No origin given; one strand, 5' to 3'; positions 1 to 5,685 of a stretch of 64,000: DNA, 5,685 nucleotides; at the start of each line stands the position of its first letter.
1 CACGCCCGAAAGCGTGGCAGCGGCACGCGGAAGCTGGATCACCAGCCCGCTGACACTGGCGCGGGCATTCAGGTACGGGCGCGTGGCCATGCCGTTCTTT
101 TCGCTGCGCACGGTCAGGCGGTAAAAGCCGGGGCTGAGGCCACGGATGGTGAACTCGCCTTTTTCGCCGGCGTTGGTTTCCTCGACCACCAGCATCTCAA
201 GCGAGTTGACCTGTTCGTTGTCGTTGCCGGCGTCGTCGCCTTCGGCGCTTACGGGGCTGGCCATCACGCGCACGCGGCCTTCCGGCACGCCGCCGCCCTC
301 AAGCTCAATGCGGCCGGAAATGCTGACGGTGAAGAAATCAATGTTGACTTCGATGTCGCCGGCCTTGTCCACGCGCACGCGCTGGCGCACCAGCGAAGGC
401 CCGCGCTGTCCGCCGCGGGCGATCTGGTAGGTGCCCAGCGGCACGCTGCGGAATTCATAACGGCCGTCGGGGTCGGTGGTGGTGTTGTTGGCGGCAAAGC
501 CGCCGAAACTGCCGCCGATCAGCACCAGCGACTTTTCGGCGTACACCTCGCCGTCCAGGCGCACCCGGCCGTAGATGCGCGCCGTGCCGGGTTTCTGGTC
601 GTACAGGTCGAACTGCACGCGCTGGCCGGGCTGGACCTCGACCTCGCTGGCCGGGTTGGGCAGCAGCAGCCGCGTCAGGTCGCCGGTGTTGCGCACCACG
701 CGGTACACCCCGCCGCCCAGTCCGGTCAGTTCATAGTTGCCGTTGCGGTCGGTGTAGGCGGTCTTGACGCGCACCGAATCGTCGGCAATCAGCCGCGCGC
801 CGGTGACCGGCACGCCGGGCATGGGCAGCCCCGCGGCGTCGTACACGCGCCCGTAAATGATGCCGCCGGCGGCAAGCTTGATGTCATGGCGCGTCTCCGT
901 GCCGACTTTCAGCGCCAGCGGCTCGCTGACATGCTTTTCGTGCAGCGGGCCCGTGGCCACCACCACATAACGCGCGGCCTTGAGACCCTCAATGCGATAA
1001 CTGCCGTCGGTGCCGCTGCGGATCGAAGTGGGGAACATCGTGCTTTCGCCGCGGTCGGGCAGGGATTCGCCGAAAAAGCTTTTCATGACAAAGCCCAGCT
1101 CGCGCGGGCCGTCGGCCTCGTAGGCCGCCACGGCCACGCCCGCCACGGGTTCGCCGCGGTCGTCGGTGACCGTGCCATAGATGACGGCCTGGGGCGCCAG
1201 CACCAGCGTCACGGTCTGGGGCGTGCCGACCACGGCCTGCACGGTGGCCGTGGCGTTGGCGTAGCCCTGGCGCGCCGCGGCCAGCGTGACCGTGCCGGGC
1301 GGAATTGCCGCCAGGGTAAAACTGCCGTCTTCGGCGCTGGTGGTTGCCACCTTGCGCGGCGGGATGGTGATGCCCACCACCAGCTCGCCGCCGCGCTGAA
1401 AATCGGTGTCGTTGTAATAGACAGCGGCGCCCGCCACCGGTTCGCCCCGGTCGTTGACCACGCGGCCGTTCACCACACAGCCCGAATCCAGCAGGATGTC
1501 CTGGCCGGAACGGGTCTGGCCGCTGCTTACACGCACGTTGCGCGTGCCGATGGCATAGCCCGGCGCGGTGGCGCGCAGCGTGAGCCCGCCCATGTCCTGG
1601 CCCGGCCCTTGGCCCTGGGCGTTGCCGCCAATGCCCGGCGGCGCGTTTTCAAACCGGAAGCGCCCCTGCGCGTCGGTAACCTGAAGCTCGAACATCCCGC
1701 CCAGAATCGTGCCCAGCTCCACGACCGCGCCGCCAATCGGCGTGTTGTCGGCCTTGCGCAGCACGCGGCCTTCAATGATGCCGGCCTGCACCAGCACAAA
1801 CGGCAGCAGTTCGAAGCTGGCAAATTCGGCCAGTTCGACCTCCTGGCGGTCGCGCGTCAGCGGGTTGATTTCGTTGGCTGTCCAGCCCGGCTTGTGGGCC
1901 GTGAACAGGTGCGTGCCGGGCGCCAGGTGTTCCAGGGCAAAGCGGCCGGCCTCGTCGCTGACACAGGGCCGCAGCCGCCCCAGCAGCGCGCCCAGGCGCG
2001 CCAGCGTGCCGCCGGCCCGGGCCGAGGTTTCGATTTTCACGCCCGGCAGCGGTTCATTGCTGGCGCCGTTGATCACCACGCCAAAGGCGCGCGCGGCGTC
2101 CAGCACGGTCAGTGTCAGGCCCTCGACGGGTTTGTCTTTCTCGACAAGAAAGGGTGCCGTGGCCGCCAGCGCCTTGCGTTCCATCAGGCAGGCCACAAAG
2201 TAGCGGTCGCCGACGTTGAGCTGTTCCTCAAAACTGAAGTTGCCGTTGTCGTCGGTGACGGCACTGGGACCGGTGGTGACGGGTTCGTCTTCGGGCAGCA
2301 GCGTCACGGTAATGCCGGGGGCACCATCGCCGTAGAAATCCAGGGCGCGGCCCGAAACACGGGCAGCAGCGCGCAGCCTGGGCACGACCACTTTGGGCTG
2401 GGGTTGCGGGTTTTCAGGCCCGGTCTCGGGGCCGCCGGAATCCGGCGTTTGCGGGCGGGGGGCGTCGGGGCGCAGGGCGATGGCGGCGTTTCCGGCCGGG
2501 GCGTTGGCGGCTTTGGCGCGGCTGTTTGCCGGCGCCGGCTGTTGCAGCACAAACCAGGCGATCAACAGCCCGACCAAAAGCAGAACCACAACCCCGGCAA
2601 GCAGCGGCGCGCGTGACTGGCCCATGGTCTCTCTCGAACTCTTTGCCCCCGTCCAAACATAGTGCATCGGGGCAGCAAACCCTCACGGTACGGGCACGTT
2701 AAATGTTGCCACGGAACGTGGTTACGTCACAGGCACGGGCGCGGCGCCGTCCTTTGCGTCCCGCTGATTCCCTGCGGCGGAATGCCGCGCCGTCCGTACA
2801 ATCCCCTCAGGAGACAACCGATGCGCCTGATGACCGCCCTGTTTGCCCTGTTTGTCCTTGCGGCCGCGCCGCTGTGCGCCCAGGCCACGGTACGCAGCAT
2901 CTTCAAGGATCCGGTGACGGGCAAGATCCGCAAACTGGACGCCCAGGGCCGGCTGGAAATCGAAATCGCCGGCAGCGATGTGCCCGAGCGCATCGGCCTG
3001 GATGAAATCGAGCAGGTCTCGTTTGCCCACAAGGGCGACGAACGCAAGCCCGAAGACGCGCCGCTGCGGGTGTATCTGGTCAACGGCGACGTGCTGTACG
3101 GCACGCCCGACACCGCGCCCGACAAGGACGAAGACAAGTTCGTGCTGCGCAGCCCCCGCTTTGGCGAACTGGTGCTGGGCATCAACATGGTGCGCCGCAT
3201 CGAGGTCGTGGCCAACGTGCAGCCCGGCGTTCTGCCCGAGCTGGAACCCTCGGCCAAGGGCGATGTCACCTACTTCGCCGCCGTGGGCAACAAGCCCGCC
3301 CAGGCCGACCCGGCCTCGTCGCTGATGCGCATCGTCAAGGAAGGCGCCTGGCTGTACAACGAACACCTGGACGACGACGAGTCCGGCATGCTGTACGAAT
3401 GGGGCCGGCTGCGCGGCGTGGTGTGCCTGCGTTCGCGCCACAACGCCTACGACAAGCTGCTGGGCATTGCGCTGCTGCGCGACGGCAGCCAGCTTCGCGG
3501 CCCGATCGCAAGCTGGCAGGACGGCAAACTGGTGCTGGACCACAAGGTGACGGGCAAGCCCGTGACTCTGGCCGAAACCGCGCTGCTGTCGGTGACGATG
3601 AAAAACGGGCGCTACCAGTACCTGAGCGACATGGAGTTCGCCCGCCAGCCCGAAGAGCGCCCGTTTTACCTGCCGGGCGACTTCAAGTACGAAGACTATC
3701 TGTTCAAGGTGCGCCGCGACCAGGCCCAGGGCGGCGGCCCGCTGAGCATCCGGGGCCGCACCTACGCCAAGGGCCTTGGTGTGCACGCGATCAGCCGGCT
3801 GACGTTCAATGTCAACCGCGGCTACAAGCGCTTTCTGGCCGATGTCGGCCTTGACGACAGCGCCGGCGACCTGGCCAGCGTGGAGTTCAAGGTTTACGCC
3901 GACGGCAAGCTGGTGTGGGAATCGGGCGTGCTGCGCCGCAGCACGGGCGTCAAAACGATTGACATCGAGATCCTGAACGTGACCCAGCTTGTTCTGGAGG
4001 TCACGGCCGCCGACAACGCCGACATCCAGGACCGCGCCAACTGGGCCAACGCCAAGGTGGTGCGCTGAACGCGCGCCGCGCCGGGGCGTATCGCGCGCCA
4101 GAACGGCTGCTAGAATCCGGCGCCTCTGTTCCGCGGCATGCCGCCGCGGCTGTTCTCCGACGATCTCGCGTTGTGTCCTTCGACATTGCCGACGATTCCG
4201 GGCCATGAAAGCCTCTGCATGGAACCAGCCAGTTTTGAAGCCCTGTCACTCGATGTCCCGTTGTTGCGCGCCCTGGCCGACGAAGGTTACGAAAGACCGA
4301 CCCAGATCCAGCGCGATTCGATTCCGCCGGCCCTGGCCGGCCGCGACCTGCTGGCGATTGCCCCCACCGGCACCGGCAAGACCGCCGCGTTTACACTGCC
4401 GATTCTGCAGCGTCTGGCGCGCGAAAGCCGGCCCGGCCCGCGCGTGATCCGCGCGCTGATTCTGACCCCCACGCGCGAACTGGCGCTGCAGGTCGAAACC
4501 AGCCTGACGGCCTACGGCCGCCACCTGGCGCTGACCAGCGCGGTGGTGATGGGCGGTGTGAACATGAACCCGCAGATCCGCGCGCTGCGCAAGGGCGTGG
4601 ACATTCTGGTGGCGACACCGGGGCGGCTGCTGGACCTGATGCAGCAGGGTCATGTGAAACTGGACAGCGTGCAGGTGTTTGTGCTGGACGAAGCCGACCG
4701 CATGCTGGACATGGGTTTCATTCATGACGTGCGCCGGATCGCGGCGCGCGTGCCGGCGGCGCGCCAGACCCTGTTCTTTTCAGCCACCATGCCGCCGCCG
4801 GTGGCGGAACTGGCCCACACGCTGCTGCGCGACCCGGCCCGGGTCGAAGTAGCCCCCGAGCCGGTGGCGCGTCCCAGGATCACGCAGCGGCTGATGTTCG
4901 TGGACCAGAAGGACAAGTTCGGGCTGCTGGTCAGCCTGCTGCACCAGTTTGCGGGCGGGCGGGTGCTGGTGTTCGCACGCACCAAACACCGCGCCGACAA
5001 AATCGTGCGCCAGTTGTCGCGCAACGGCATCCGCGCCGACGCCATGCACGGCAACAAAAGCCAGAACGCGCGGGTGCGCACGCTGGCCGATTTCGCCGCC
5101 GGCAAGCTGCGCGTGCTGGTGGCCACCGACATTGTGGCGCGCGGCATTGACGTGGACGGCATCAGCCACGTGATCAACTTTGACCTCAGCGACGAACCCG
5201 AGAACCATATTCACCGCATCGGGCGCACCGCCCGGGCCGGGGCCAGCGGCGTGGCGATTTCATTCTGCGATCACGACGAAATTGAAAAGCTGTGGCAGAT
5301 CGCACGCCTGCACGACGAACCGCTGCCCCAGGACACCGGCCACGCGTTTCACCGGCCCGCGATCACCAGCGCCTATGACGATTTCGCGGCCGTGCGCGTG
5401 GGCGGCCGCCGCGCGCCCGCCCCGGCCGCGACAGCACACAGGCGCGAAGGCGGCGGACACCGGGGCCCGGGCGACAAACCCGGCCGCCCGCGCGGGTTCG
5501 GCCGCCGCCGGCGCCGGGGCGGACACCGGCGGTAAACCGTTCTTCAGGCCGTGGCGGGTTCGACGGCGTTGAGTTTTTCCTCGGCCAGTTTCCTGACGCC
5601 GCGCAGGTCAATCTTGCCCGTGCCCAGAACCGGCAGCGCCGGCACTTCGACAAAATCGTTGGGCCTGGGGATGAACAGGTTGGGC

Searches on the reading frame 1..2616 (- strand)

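Call 23: search_protein_families(library=pfam, proteins=[window:1-2616:-], max_evalue=0.001)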
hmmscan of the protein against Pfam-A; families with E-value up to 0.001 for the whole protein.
window:1-2616:- (872 aa): 14 families
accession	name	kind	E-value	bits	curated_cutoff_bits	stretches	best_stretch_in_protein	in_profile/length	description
PF13620.12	CarboxypepD_reg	-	2e-66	220.8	32.3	6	382-473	2-81/82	Carboxypeptidase regulatory-like domain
PF13715.12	CarbopepD_reg_2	-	5.8e-29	100.4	32.2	1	414-478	17-81/88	CarboxypepD_reg-like domain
PF17210.9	SdrD_B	-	3e-21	76.2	29.7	0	600-643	25-65/112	SdrD B-like domain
PF17802.7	SpaA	-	1.3e-16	61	23.1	0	413-469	31-83/91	Prealbumin-like fold domain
PF00775.27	Dioxygenase_C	-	1.8e-10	41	27.3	0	478-559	31-105/182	Dioxygenase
PF02369.22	Big_1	-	2.6e-09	37.5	34.9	0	84-129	18-64/93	Bacterial Ig-like domain (group 1)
PF25020.1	TTR_TEN1-4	-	7.9e-09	35.8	27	0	380-460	7-72/86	Teneurin TTR-like domain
PF14686.12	fn3_3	-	6.4e-08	32.7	24.4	0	814-836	29-51/75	Polysaccharide lyase family 4, domain II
PF20598.4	DUF6795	-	1.2e-07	32.4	27.4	0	118-134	32-48/103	Domain of unknown function (DUF6795)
PF11974.14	bMG3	-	2e-07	31.4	34.9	0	289-325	23-59/103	Bacterial alpha-2-macroglobulin MG3 domain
PF09430.16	EMC7_beta-sandw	-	6.7e-07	30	26.6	0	423-460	21-58/122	ER membrane protein complex subunit 7, beta-sandwich domain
PF07210.18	DUF1416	-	2.1e-05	24.8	23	0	278-326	19-65/97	Protein of unknown function (DUF1416)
PF10670.15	DUF4198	-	2.6e-05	24.9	34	0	383-448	150-206/209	Domain of unknown function (DUF4198)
PF23193.1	NOMO_3rd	-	0.00023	21.6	27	0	611-642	53-84/120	NOMO third transthyretin-like domain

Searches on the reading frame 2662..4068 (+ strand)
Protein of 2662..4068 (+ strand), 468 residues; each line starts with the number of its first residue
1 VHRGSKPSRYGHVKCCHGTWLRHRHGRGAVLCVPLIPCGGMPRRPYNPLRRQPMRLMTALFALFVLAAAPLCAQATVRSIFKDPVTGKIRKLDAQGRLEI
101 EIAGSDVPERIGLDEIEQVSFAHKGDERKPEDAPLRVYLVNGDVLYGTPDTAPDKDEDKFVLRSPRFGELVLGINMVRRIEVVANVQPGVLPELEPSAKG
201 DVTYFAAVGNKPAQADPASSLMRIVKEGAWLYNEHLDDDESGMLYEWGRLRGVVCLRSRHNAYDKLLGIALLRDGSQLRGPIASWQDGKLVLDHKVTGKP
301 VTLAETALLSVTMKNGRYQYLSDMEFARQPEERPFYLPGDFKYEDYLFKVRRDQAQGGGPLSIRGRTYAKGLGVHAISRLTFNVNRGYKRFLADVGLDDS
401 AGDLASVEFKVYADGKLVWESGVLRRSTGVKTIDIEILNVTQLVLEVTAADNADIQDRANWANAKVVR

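Call 23: search_protein_families(library=pfam, proteins=[window:2662-4068:+], max_evalue=0.001)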
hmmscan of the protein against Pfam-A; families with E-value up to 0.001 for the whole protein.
window:2662-4068:+ (468 aa): 1 family
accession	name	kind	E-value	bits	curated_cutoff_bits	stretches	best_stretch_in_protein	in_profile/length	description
PF08305.17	NPCBM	-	1.1e-37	129.6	23.9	1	319-466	3-136/137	NPCBM/NEW2 domain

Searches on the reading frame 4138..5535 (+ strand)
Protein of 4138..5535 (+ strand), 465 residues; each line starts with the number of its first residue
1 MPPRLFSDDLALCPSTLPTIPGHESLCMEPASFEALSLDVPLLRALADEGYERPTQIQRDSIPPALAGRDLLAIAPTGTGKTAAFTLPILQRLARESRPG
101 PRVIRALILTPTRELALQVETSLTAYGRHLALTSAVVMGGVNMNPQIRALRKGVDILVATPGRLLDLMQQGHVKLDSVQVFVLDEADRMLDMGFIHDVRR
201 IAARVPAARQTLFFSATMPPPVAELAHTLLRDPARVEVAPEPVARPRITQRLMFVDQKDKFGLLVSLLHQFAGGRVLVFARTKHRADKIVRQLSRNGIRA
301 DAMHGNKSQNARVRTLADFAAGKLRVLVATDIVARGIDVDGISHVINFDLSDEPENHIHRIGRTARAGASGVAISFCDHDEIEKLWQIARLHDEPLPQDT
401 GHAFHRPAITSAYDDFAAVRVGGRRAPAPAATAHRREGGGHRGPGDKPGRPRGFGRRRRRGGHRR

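Call 23: search_protein_families(library=pfam, proteins=[window:4138-5535:+], max_evalue=0.001)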
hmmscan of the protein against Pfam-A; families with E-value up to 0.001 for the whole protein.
window:4138-5535:+ (465 aa): 4 families
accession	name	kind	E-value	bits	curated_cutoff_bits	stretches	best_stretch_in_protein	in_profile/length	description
PF00270.35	DEAD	-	4.3e-50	170.2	26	1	55-224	1-166/167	DEAD/DEAH box helicase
PF00271.37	Helicase_C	-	4.5e-31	107.8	23.5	1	260-368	2-110/110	Helicase conserved C-terminal domain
PF04851.21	ResIII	-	3.9e-07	30.6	22.5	1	70-218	25-162/164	Type III restriction enzyme, res subunit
PF13604.12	AAA_30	-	0.0006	20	27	0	58-204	6-114/191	AAA domain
